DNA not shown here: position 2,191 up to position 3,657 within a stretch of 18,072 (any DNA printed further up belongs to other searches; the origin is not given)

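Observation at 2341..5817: Compact five-gene radical-SAM/SPASM RiPP-like islet between uvrA and the lgt-trxB block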

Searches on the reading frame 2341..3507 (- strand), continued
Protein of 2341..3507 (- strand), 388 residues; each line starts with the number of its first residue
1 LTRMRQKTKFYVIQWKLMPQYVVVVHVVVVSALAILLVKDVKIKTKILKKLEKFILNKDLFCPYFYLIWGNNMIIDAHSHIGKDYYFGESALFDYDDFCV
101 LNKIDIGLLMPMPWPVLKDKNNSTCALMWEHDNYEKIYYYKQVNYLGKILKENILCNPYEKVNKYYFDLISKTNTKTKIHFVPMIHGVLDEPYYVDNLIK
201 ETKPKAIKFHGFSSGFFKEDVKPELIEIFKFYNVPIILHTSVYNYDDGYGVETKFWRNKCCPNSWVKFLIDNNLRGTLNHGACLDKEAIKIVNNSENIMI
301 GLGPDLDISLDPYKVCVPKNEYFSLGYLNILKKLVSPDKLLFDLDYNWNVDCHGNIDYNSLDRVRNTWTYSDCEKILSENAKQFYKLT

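Call 71: search_protein_families(library=pfam, proteins=[L097:3935-5575:+, L096:6164-7747:+, L101:5929-6453:+, L101:2756-3754:+, L098:3894-4985:+, L112:3538-4551:+], max_evalue=0.001)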
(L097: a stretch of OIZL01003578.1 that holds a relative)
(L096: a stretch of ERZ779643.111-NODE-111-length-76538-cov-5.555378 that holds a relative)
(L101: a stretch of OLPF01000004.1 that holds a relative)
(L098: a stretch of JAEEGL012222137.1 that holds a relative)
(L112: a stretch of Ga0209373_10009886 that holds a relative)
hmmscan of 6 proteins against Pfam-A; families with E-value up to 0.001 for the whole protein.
L097:3935-5575:+ (546 aa): 0 families

L096:6164-7747:+ (527 aa): 3 families
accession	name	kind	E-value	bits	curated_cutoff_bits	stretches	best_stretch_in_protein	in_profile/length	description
PF00239.26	Resolvase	-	2.2e-30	106.1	23.3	1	25-171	3-144/145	Resolvase, N terminal domain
PF07508.19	Recombinase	-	1e-20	74.3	21.1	1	191-298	1-101/102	Recombinase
PF13408.12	Zn_ribbon_recom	-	5.4e-05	23.9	25.3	1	322-374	5-54/58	Recombinase zinc beta ribbon domain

L101:5929-6453:+ (174 aa): 1 family
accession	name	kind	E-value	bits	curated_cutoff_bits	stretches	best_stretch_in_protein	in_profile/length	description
PF10688.14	Imp-YgjV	-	1e-30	107.1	23.5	1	4-163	1-153/159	Bacterial inner membrane protein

L101:2756-3754:+ (332 aa): 1 family
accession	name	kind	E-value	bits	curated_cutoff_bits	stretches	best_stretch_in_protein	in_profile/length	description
PF00579.31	tRNA-synt_1b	-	1.6e-16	61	21.1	1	56-322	8-271/292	tRNA synthetases class I (W and Y)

L098:3894-4985:+ (363 aa): 1 family
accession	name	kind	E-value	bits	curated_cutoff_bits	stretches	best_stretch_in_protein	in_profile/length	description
PF01406.26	tRNA-synt_1e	-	3.2e-37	129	27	1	2-277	8-300/301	tRNA synthetases class I (C) catalytic domain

L112:3538-4551:+ (337 aa): 2 families
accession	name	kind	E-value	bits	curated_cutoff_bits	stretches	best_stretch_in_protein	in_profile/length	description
PF04055.27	Radical_SAM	-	8.3e-22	78.6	29.5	1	14-167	4-165/166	Radical SAM superfamily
PF13353.11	Fer4_12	-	1.6e-08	35.4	22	1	16-120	14-120/137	4Fe-4S single cluster domain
